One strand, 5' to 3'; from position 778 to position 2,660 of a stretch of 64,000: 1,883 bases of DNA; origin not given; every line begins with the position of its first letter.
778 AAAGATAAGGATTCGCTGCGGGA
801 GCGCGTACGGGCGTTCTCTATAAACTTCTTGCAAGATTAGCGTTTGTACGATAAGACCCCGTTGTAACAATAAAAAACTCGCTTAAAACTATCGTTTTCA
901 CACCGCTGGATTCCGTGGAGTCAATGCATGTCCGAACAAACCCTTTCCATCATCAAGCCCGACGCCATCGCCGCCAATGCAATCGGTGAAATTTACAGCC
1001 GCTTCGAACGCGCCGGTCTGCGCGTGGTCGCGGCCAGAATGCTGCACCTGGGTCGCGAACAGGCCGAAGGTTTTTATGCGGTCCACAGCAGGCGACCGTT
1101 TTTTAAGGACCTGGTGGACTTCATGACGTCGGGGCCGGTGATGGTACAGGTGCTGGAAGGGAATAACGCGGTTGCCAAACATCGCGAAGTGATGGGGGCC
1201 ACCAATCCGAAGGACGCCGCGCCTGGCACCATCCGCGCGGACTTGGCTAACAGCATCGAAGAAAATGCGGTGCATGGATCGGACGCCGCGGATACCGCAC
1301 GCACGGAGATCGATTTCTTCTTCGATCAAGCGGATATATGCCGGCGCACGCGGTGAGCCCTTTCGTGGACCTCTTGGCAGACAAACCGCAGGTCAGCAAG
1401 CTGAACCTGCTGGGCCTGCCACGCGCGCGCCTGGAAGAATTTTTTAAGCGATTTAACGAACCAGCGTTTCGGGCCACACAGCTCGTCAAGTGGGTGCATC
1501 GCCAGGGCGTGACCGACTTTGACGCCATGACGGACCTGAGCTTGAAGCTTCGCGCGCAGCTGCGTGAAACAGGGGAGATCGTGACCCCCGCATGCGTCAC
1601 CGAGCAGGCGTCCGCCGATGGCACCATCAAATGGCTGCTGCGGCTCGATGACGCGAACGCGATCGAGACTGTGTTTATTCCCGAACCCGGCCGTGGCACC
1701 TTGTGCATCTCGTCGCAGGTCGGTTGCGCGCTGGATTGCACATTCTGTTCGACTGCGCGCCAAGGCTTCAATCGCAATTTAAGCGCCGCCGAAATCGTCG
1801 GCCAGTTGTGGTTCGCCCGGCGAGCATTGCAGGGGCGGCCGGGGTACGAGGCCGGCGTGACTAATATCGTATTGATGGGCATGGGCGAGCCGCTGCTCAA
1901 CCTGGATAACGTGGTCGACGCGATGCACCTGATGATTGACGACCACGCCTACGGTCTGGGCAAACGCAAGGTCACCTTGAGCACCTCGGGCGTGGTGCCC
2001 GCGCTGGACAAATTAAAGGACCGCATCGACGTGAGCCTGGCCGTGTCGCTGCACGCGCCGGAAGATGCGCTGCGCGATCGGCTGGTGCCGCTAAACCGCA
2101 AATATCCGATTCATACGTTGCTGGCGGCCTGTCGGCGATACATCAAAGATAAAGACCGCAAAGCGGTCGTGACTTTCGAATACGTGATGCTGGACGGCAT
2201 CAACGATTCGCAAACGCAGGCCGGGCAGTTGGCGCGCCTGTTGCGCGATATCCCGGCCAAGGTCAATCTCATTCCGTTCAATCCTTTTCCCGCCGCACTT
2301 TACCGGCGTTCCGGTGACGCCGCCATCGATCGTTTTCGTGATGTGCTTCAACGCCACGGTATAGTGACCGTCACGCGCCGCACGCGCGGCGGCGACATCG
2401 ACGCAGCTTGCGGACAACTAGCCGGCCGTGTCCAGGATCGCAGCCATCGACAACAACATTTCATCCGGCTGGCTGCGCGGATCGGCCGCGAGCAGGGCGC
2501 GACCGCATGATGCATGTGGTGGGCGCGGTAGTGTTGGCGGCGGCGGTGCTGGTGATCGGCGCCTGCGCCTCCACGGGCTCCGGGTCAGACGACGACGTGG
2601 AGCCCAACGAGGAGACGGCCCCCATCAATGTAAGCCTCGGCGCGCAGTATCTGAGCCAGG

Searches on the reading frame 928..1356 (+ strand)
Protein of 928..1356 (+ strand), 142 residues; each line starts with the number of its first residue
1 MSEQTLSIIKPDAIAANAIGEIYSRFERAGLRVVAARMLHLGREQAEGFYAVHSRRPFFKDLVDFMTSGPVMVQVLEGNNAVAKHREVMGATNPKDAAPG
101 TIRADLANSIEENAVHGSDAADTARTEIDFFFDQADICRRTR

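Call 28: search_protein_families(library=pfam, proteins=[window:928-1356:+], max_evalue=0.000001)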
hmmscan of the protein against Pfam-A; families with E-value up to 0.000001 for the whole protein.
window:928-1356:+ (142 aa): 1 family
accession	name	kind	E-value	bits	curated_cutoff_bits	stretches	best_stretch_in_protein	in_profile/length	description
PF00334.24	NDK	-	3.5e-56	189.2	27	1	3-136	1-134/135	Nucleoside diphosphate kinase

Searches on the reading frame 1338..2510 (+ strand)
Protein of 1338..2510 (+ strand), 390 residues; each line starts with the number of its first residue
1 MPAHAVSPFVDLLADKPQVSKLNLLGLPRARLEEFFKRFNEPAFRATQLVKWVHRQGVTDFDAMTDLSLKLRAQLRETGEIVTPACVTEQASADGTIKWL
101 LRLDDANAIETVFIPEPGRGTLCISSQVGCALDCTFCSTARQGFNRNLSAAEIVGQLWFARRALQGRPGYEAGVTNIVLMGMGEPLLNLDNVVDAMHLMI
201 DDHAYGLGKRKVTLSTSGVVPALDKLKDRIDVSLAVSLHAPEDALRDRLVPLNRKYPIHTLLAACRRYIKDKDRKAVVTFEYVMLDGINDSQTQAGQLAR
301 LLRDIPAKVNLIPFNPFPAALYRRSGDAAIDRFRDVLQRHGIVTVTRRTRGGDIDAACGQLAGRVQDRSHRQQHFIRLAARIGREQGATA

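Call 28: search_protein_families(library=pfam, proteins=[window:1338-2510:+], max_evalue=0.000001)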
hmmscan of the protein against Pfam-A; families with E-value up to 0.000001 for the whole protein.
window:1338-2510:+ (390 aa): 2 families
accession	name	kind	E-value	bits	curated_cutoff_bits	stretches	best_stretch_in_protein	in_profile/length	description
PF21016.3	RlmN_N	-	5.6e-23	80.9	24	1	23-81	2-60/60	Ribosomal RNA large subunit methyltransferase N-terminal domain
PF04055.27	Radical_SAM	-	4.8e-18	66.3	29.5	1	125-292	2-158/166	Radical SAM superfamily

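Call 53: find_encoding_contigs(protein=window:1338-2510:+, flank=10000, max_places=2)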
Protein window:1338-2510:+ (390 aa): 5 contigs read that carry it; 2 places shown.
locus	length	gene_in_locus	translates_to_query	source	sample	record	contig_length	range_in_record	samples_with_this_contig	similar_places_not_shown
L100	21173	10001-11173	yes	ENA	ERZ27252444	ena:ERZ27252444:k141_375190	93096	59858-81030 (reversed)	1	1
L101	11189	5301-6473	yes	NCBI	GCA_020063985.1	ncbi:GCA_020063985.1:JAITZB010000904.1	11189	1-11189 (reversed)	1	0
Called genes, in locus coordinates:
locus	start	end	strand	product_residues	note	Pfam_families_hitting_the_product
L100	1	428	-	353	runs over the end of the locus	-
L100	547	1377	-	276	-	PF00041:fn3 (weak)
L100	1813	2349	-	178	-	PF00196:GerE (weak)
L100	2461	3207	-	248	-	-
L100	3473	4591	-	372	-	PF01075:Glyco_transf_9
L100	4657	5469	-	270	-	PF00459:Inositol_P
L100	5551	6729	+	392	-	PF11383:DUF3187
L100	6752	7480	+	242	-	PF00588:SpoU_methylase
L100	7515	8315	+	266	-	PF00132:Hexapep (weak)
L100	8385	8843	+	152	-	PF02082:Rrf2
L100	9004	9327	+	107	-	PF01521:Fe-S_biosyn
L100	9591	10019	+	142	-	PF00334:NDK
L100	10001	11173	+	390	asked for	PF21016:RlmN_N, PF04055:Radical_SAM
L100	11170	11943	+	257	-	PF07719:TPR_2 (faint), PF13181:TPR_8 (faint), PF13424:TPR_12 (faint), PF13428:TPR_14 (faint), PF13431:TPR_17 (faint), PF00515:TPR_1 (faint), PF14559:TPR_19 (weak), PF23914:TPR_CcmH_CycH (weak), +2 more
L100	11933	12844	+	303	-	PF13413:HTH_25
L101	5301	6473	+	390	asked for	PF21016:RlmN_N, PF04055:Radical_SAM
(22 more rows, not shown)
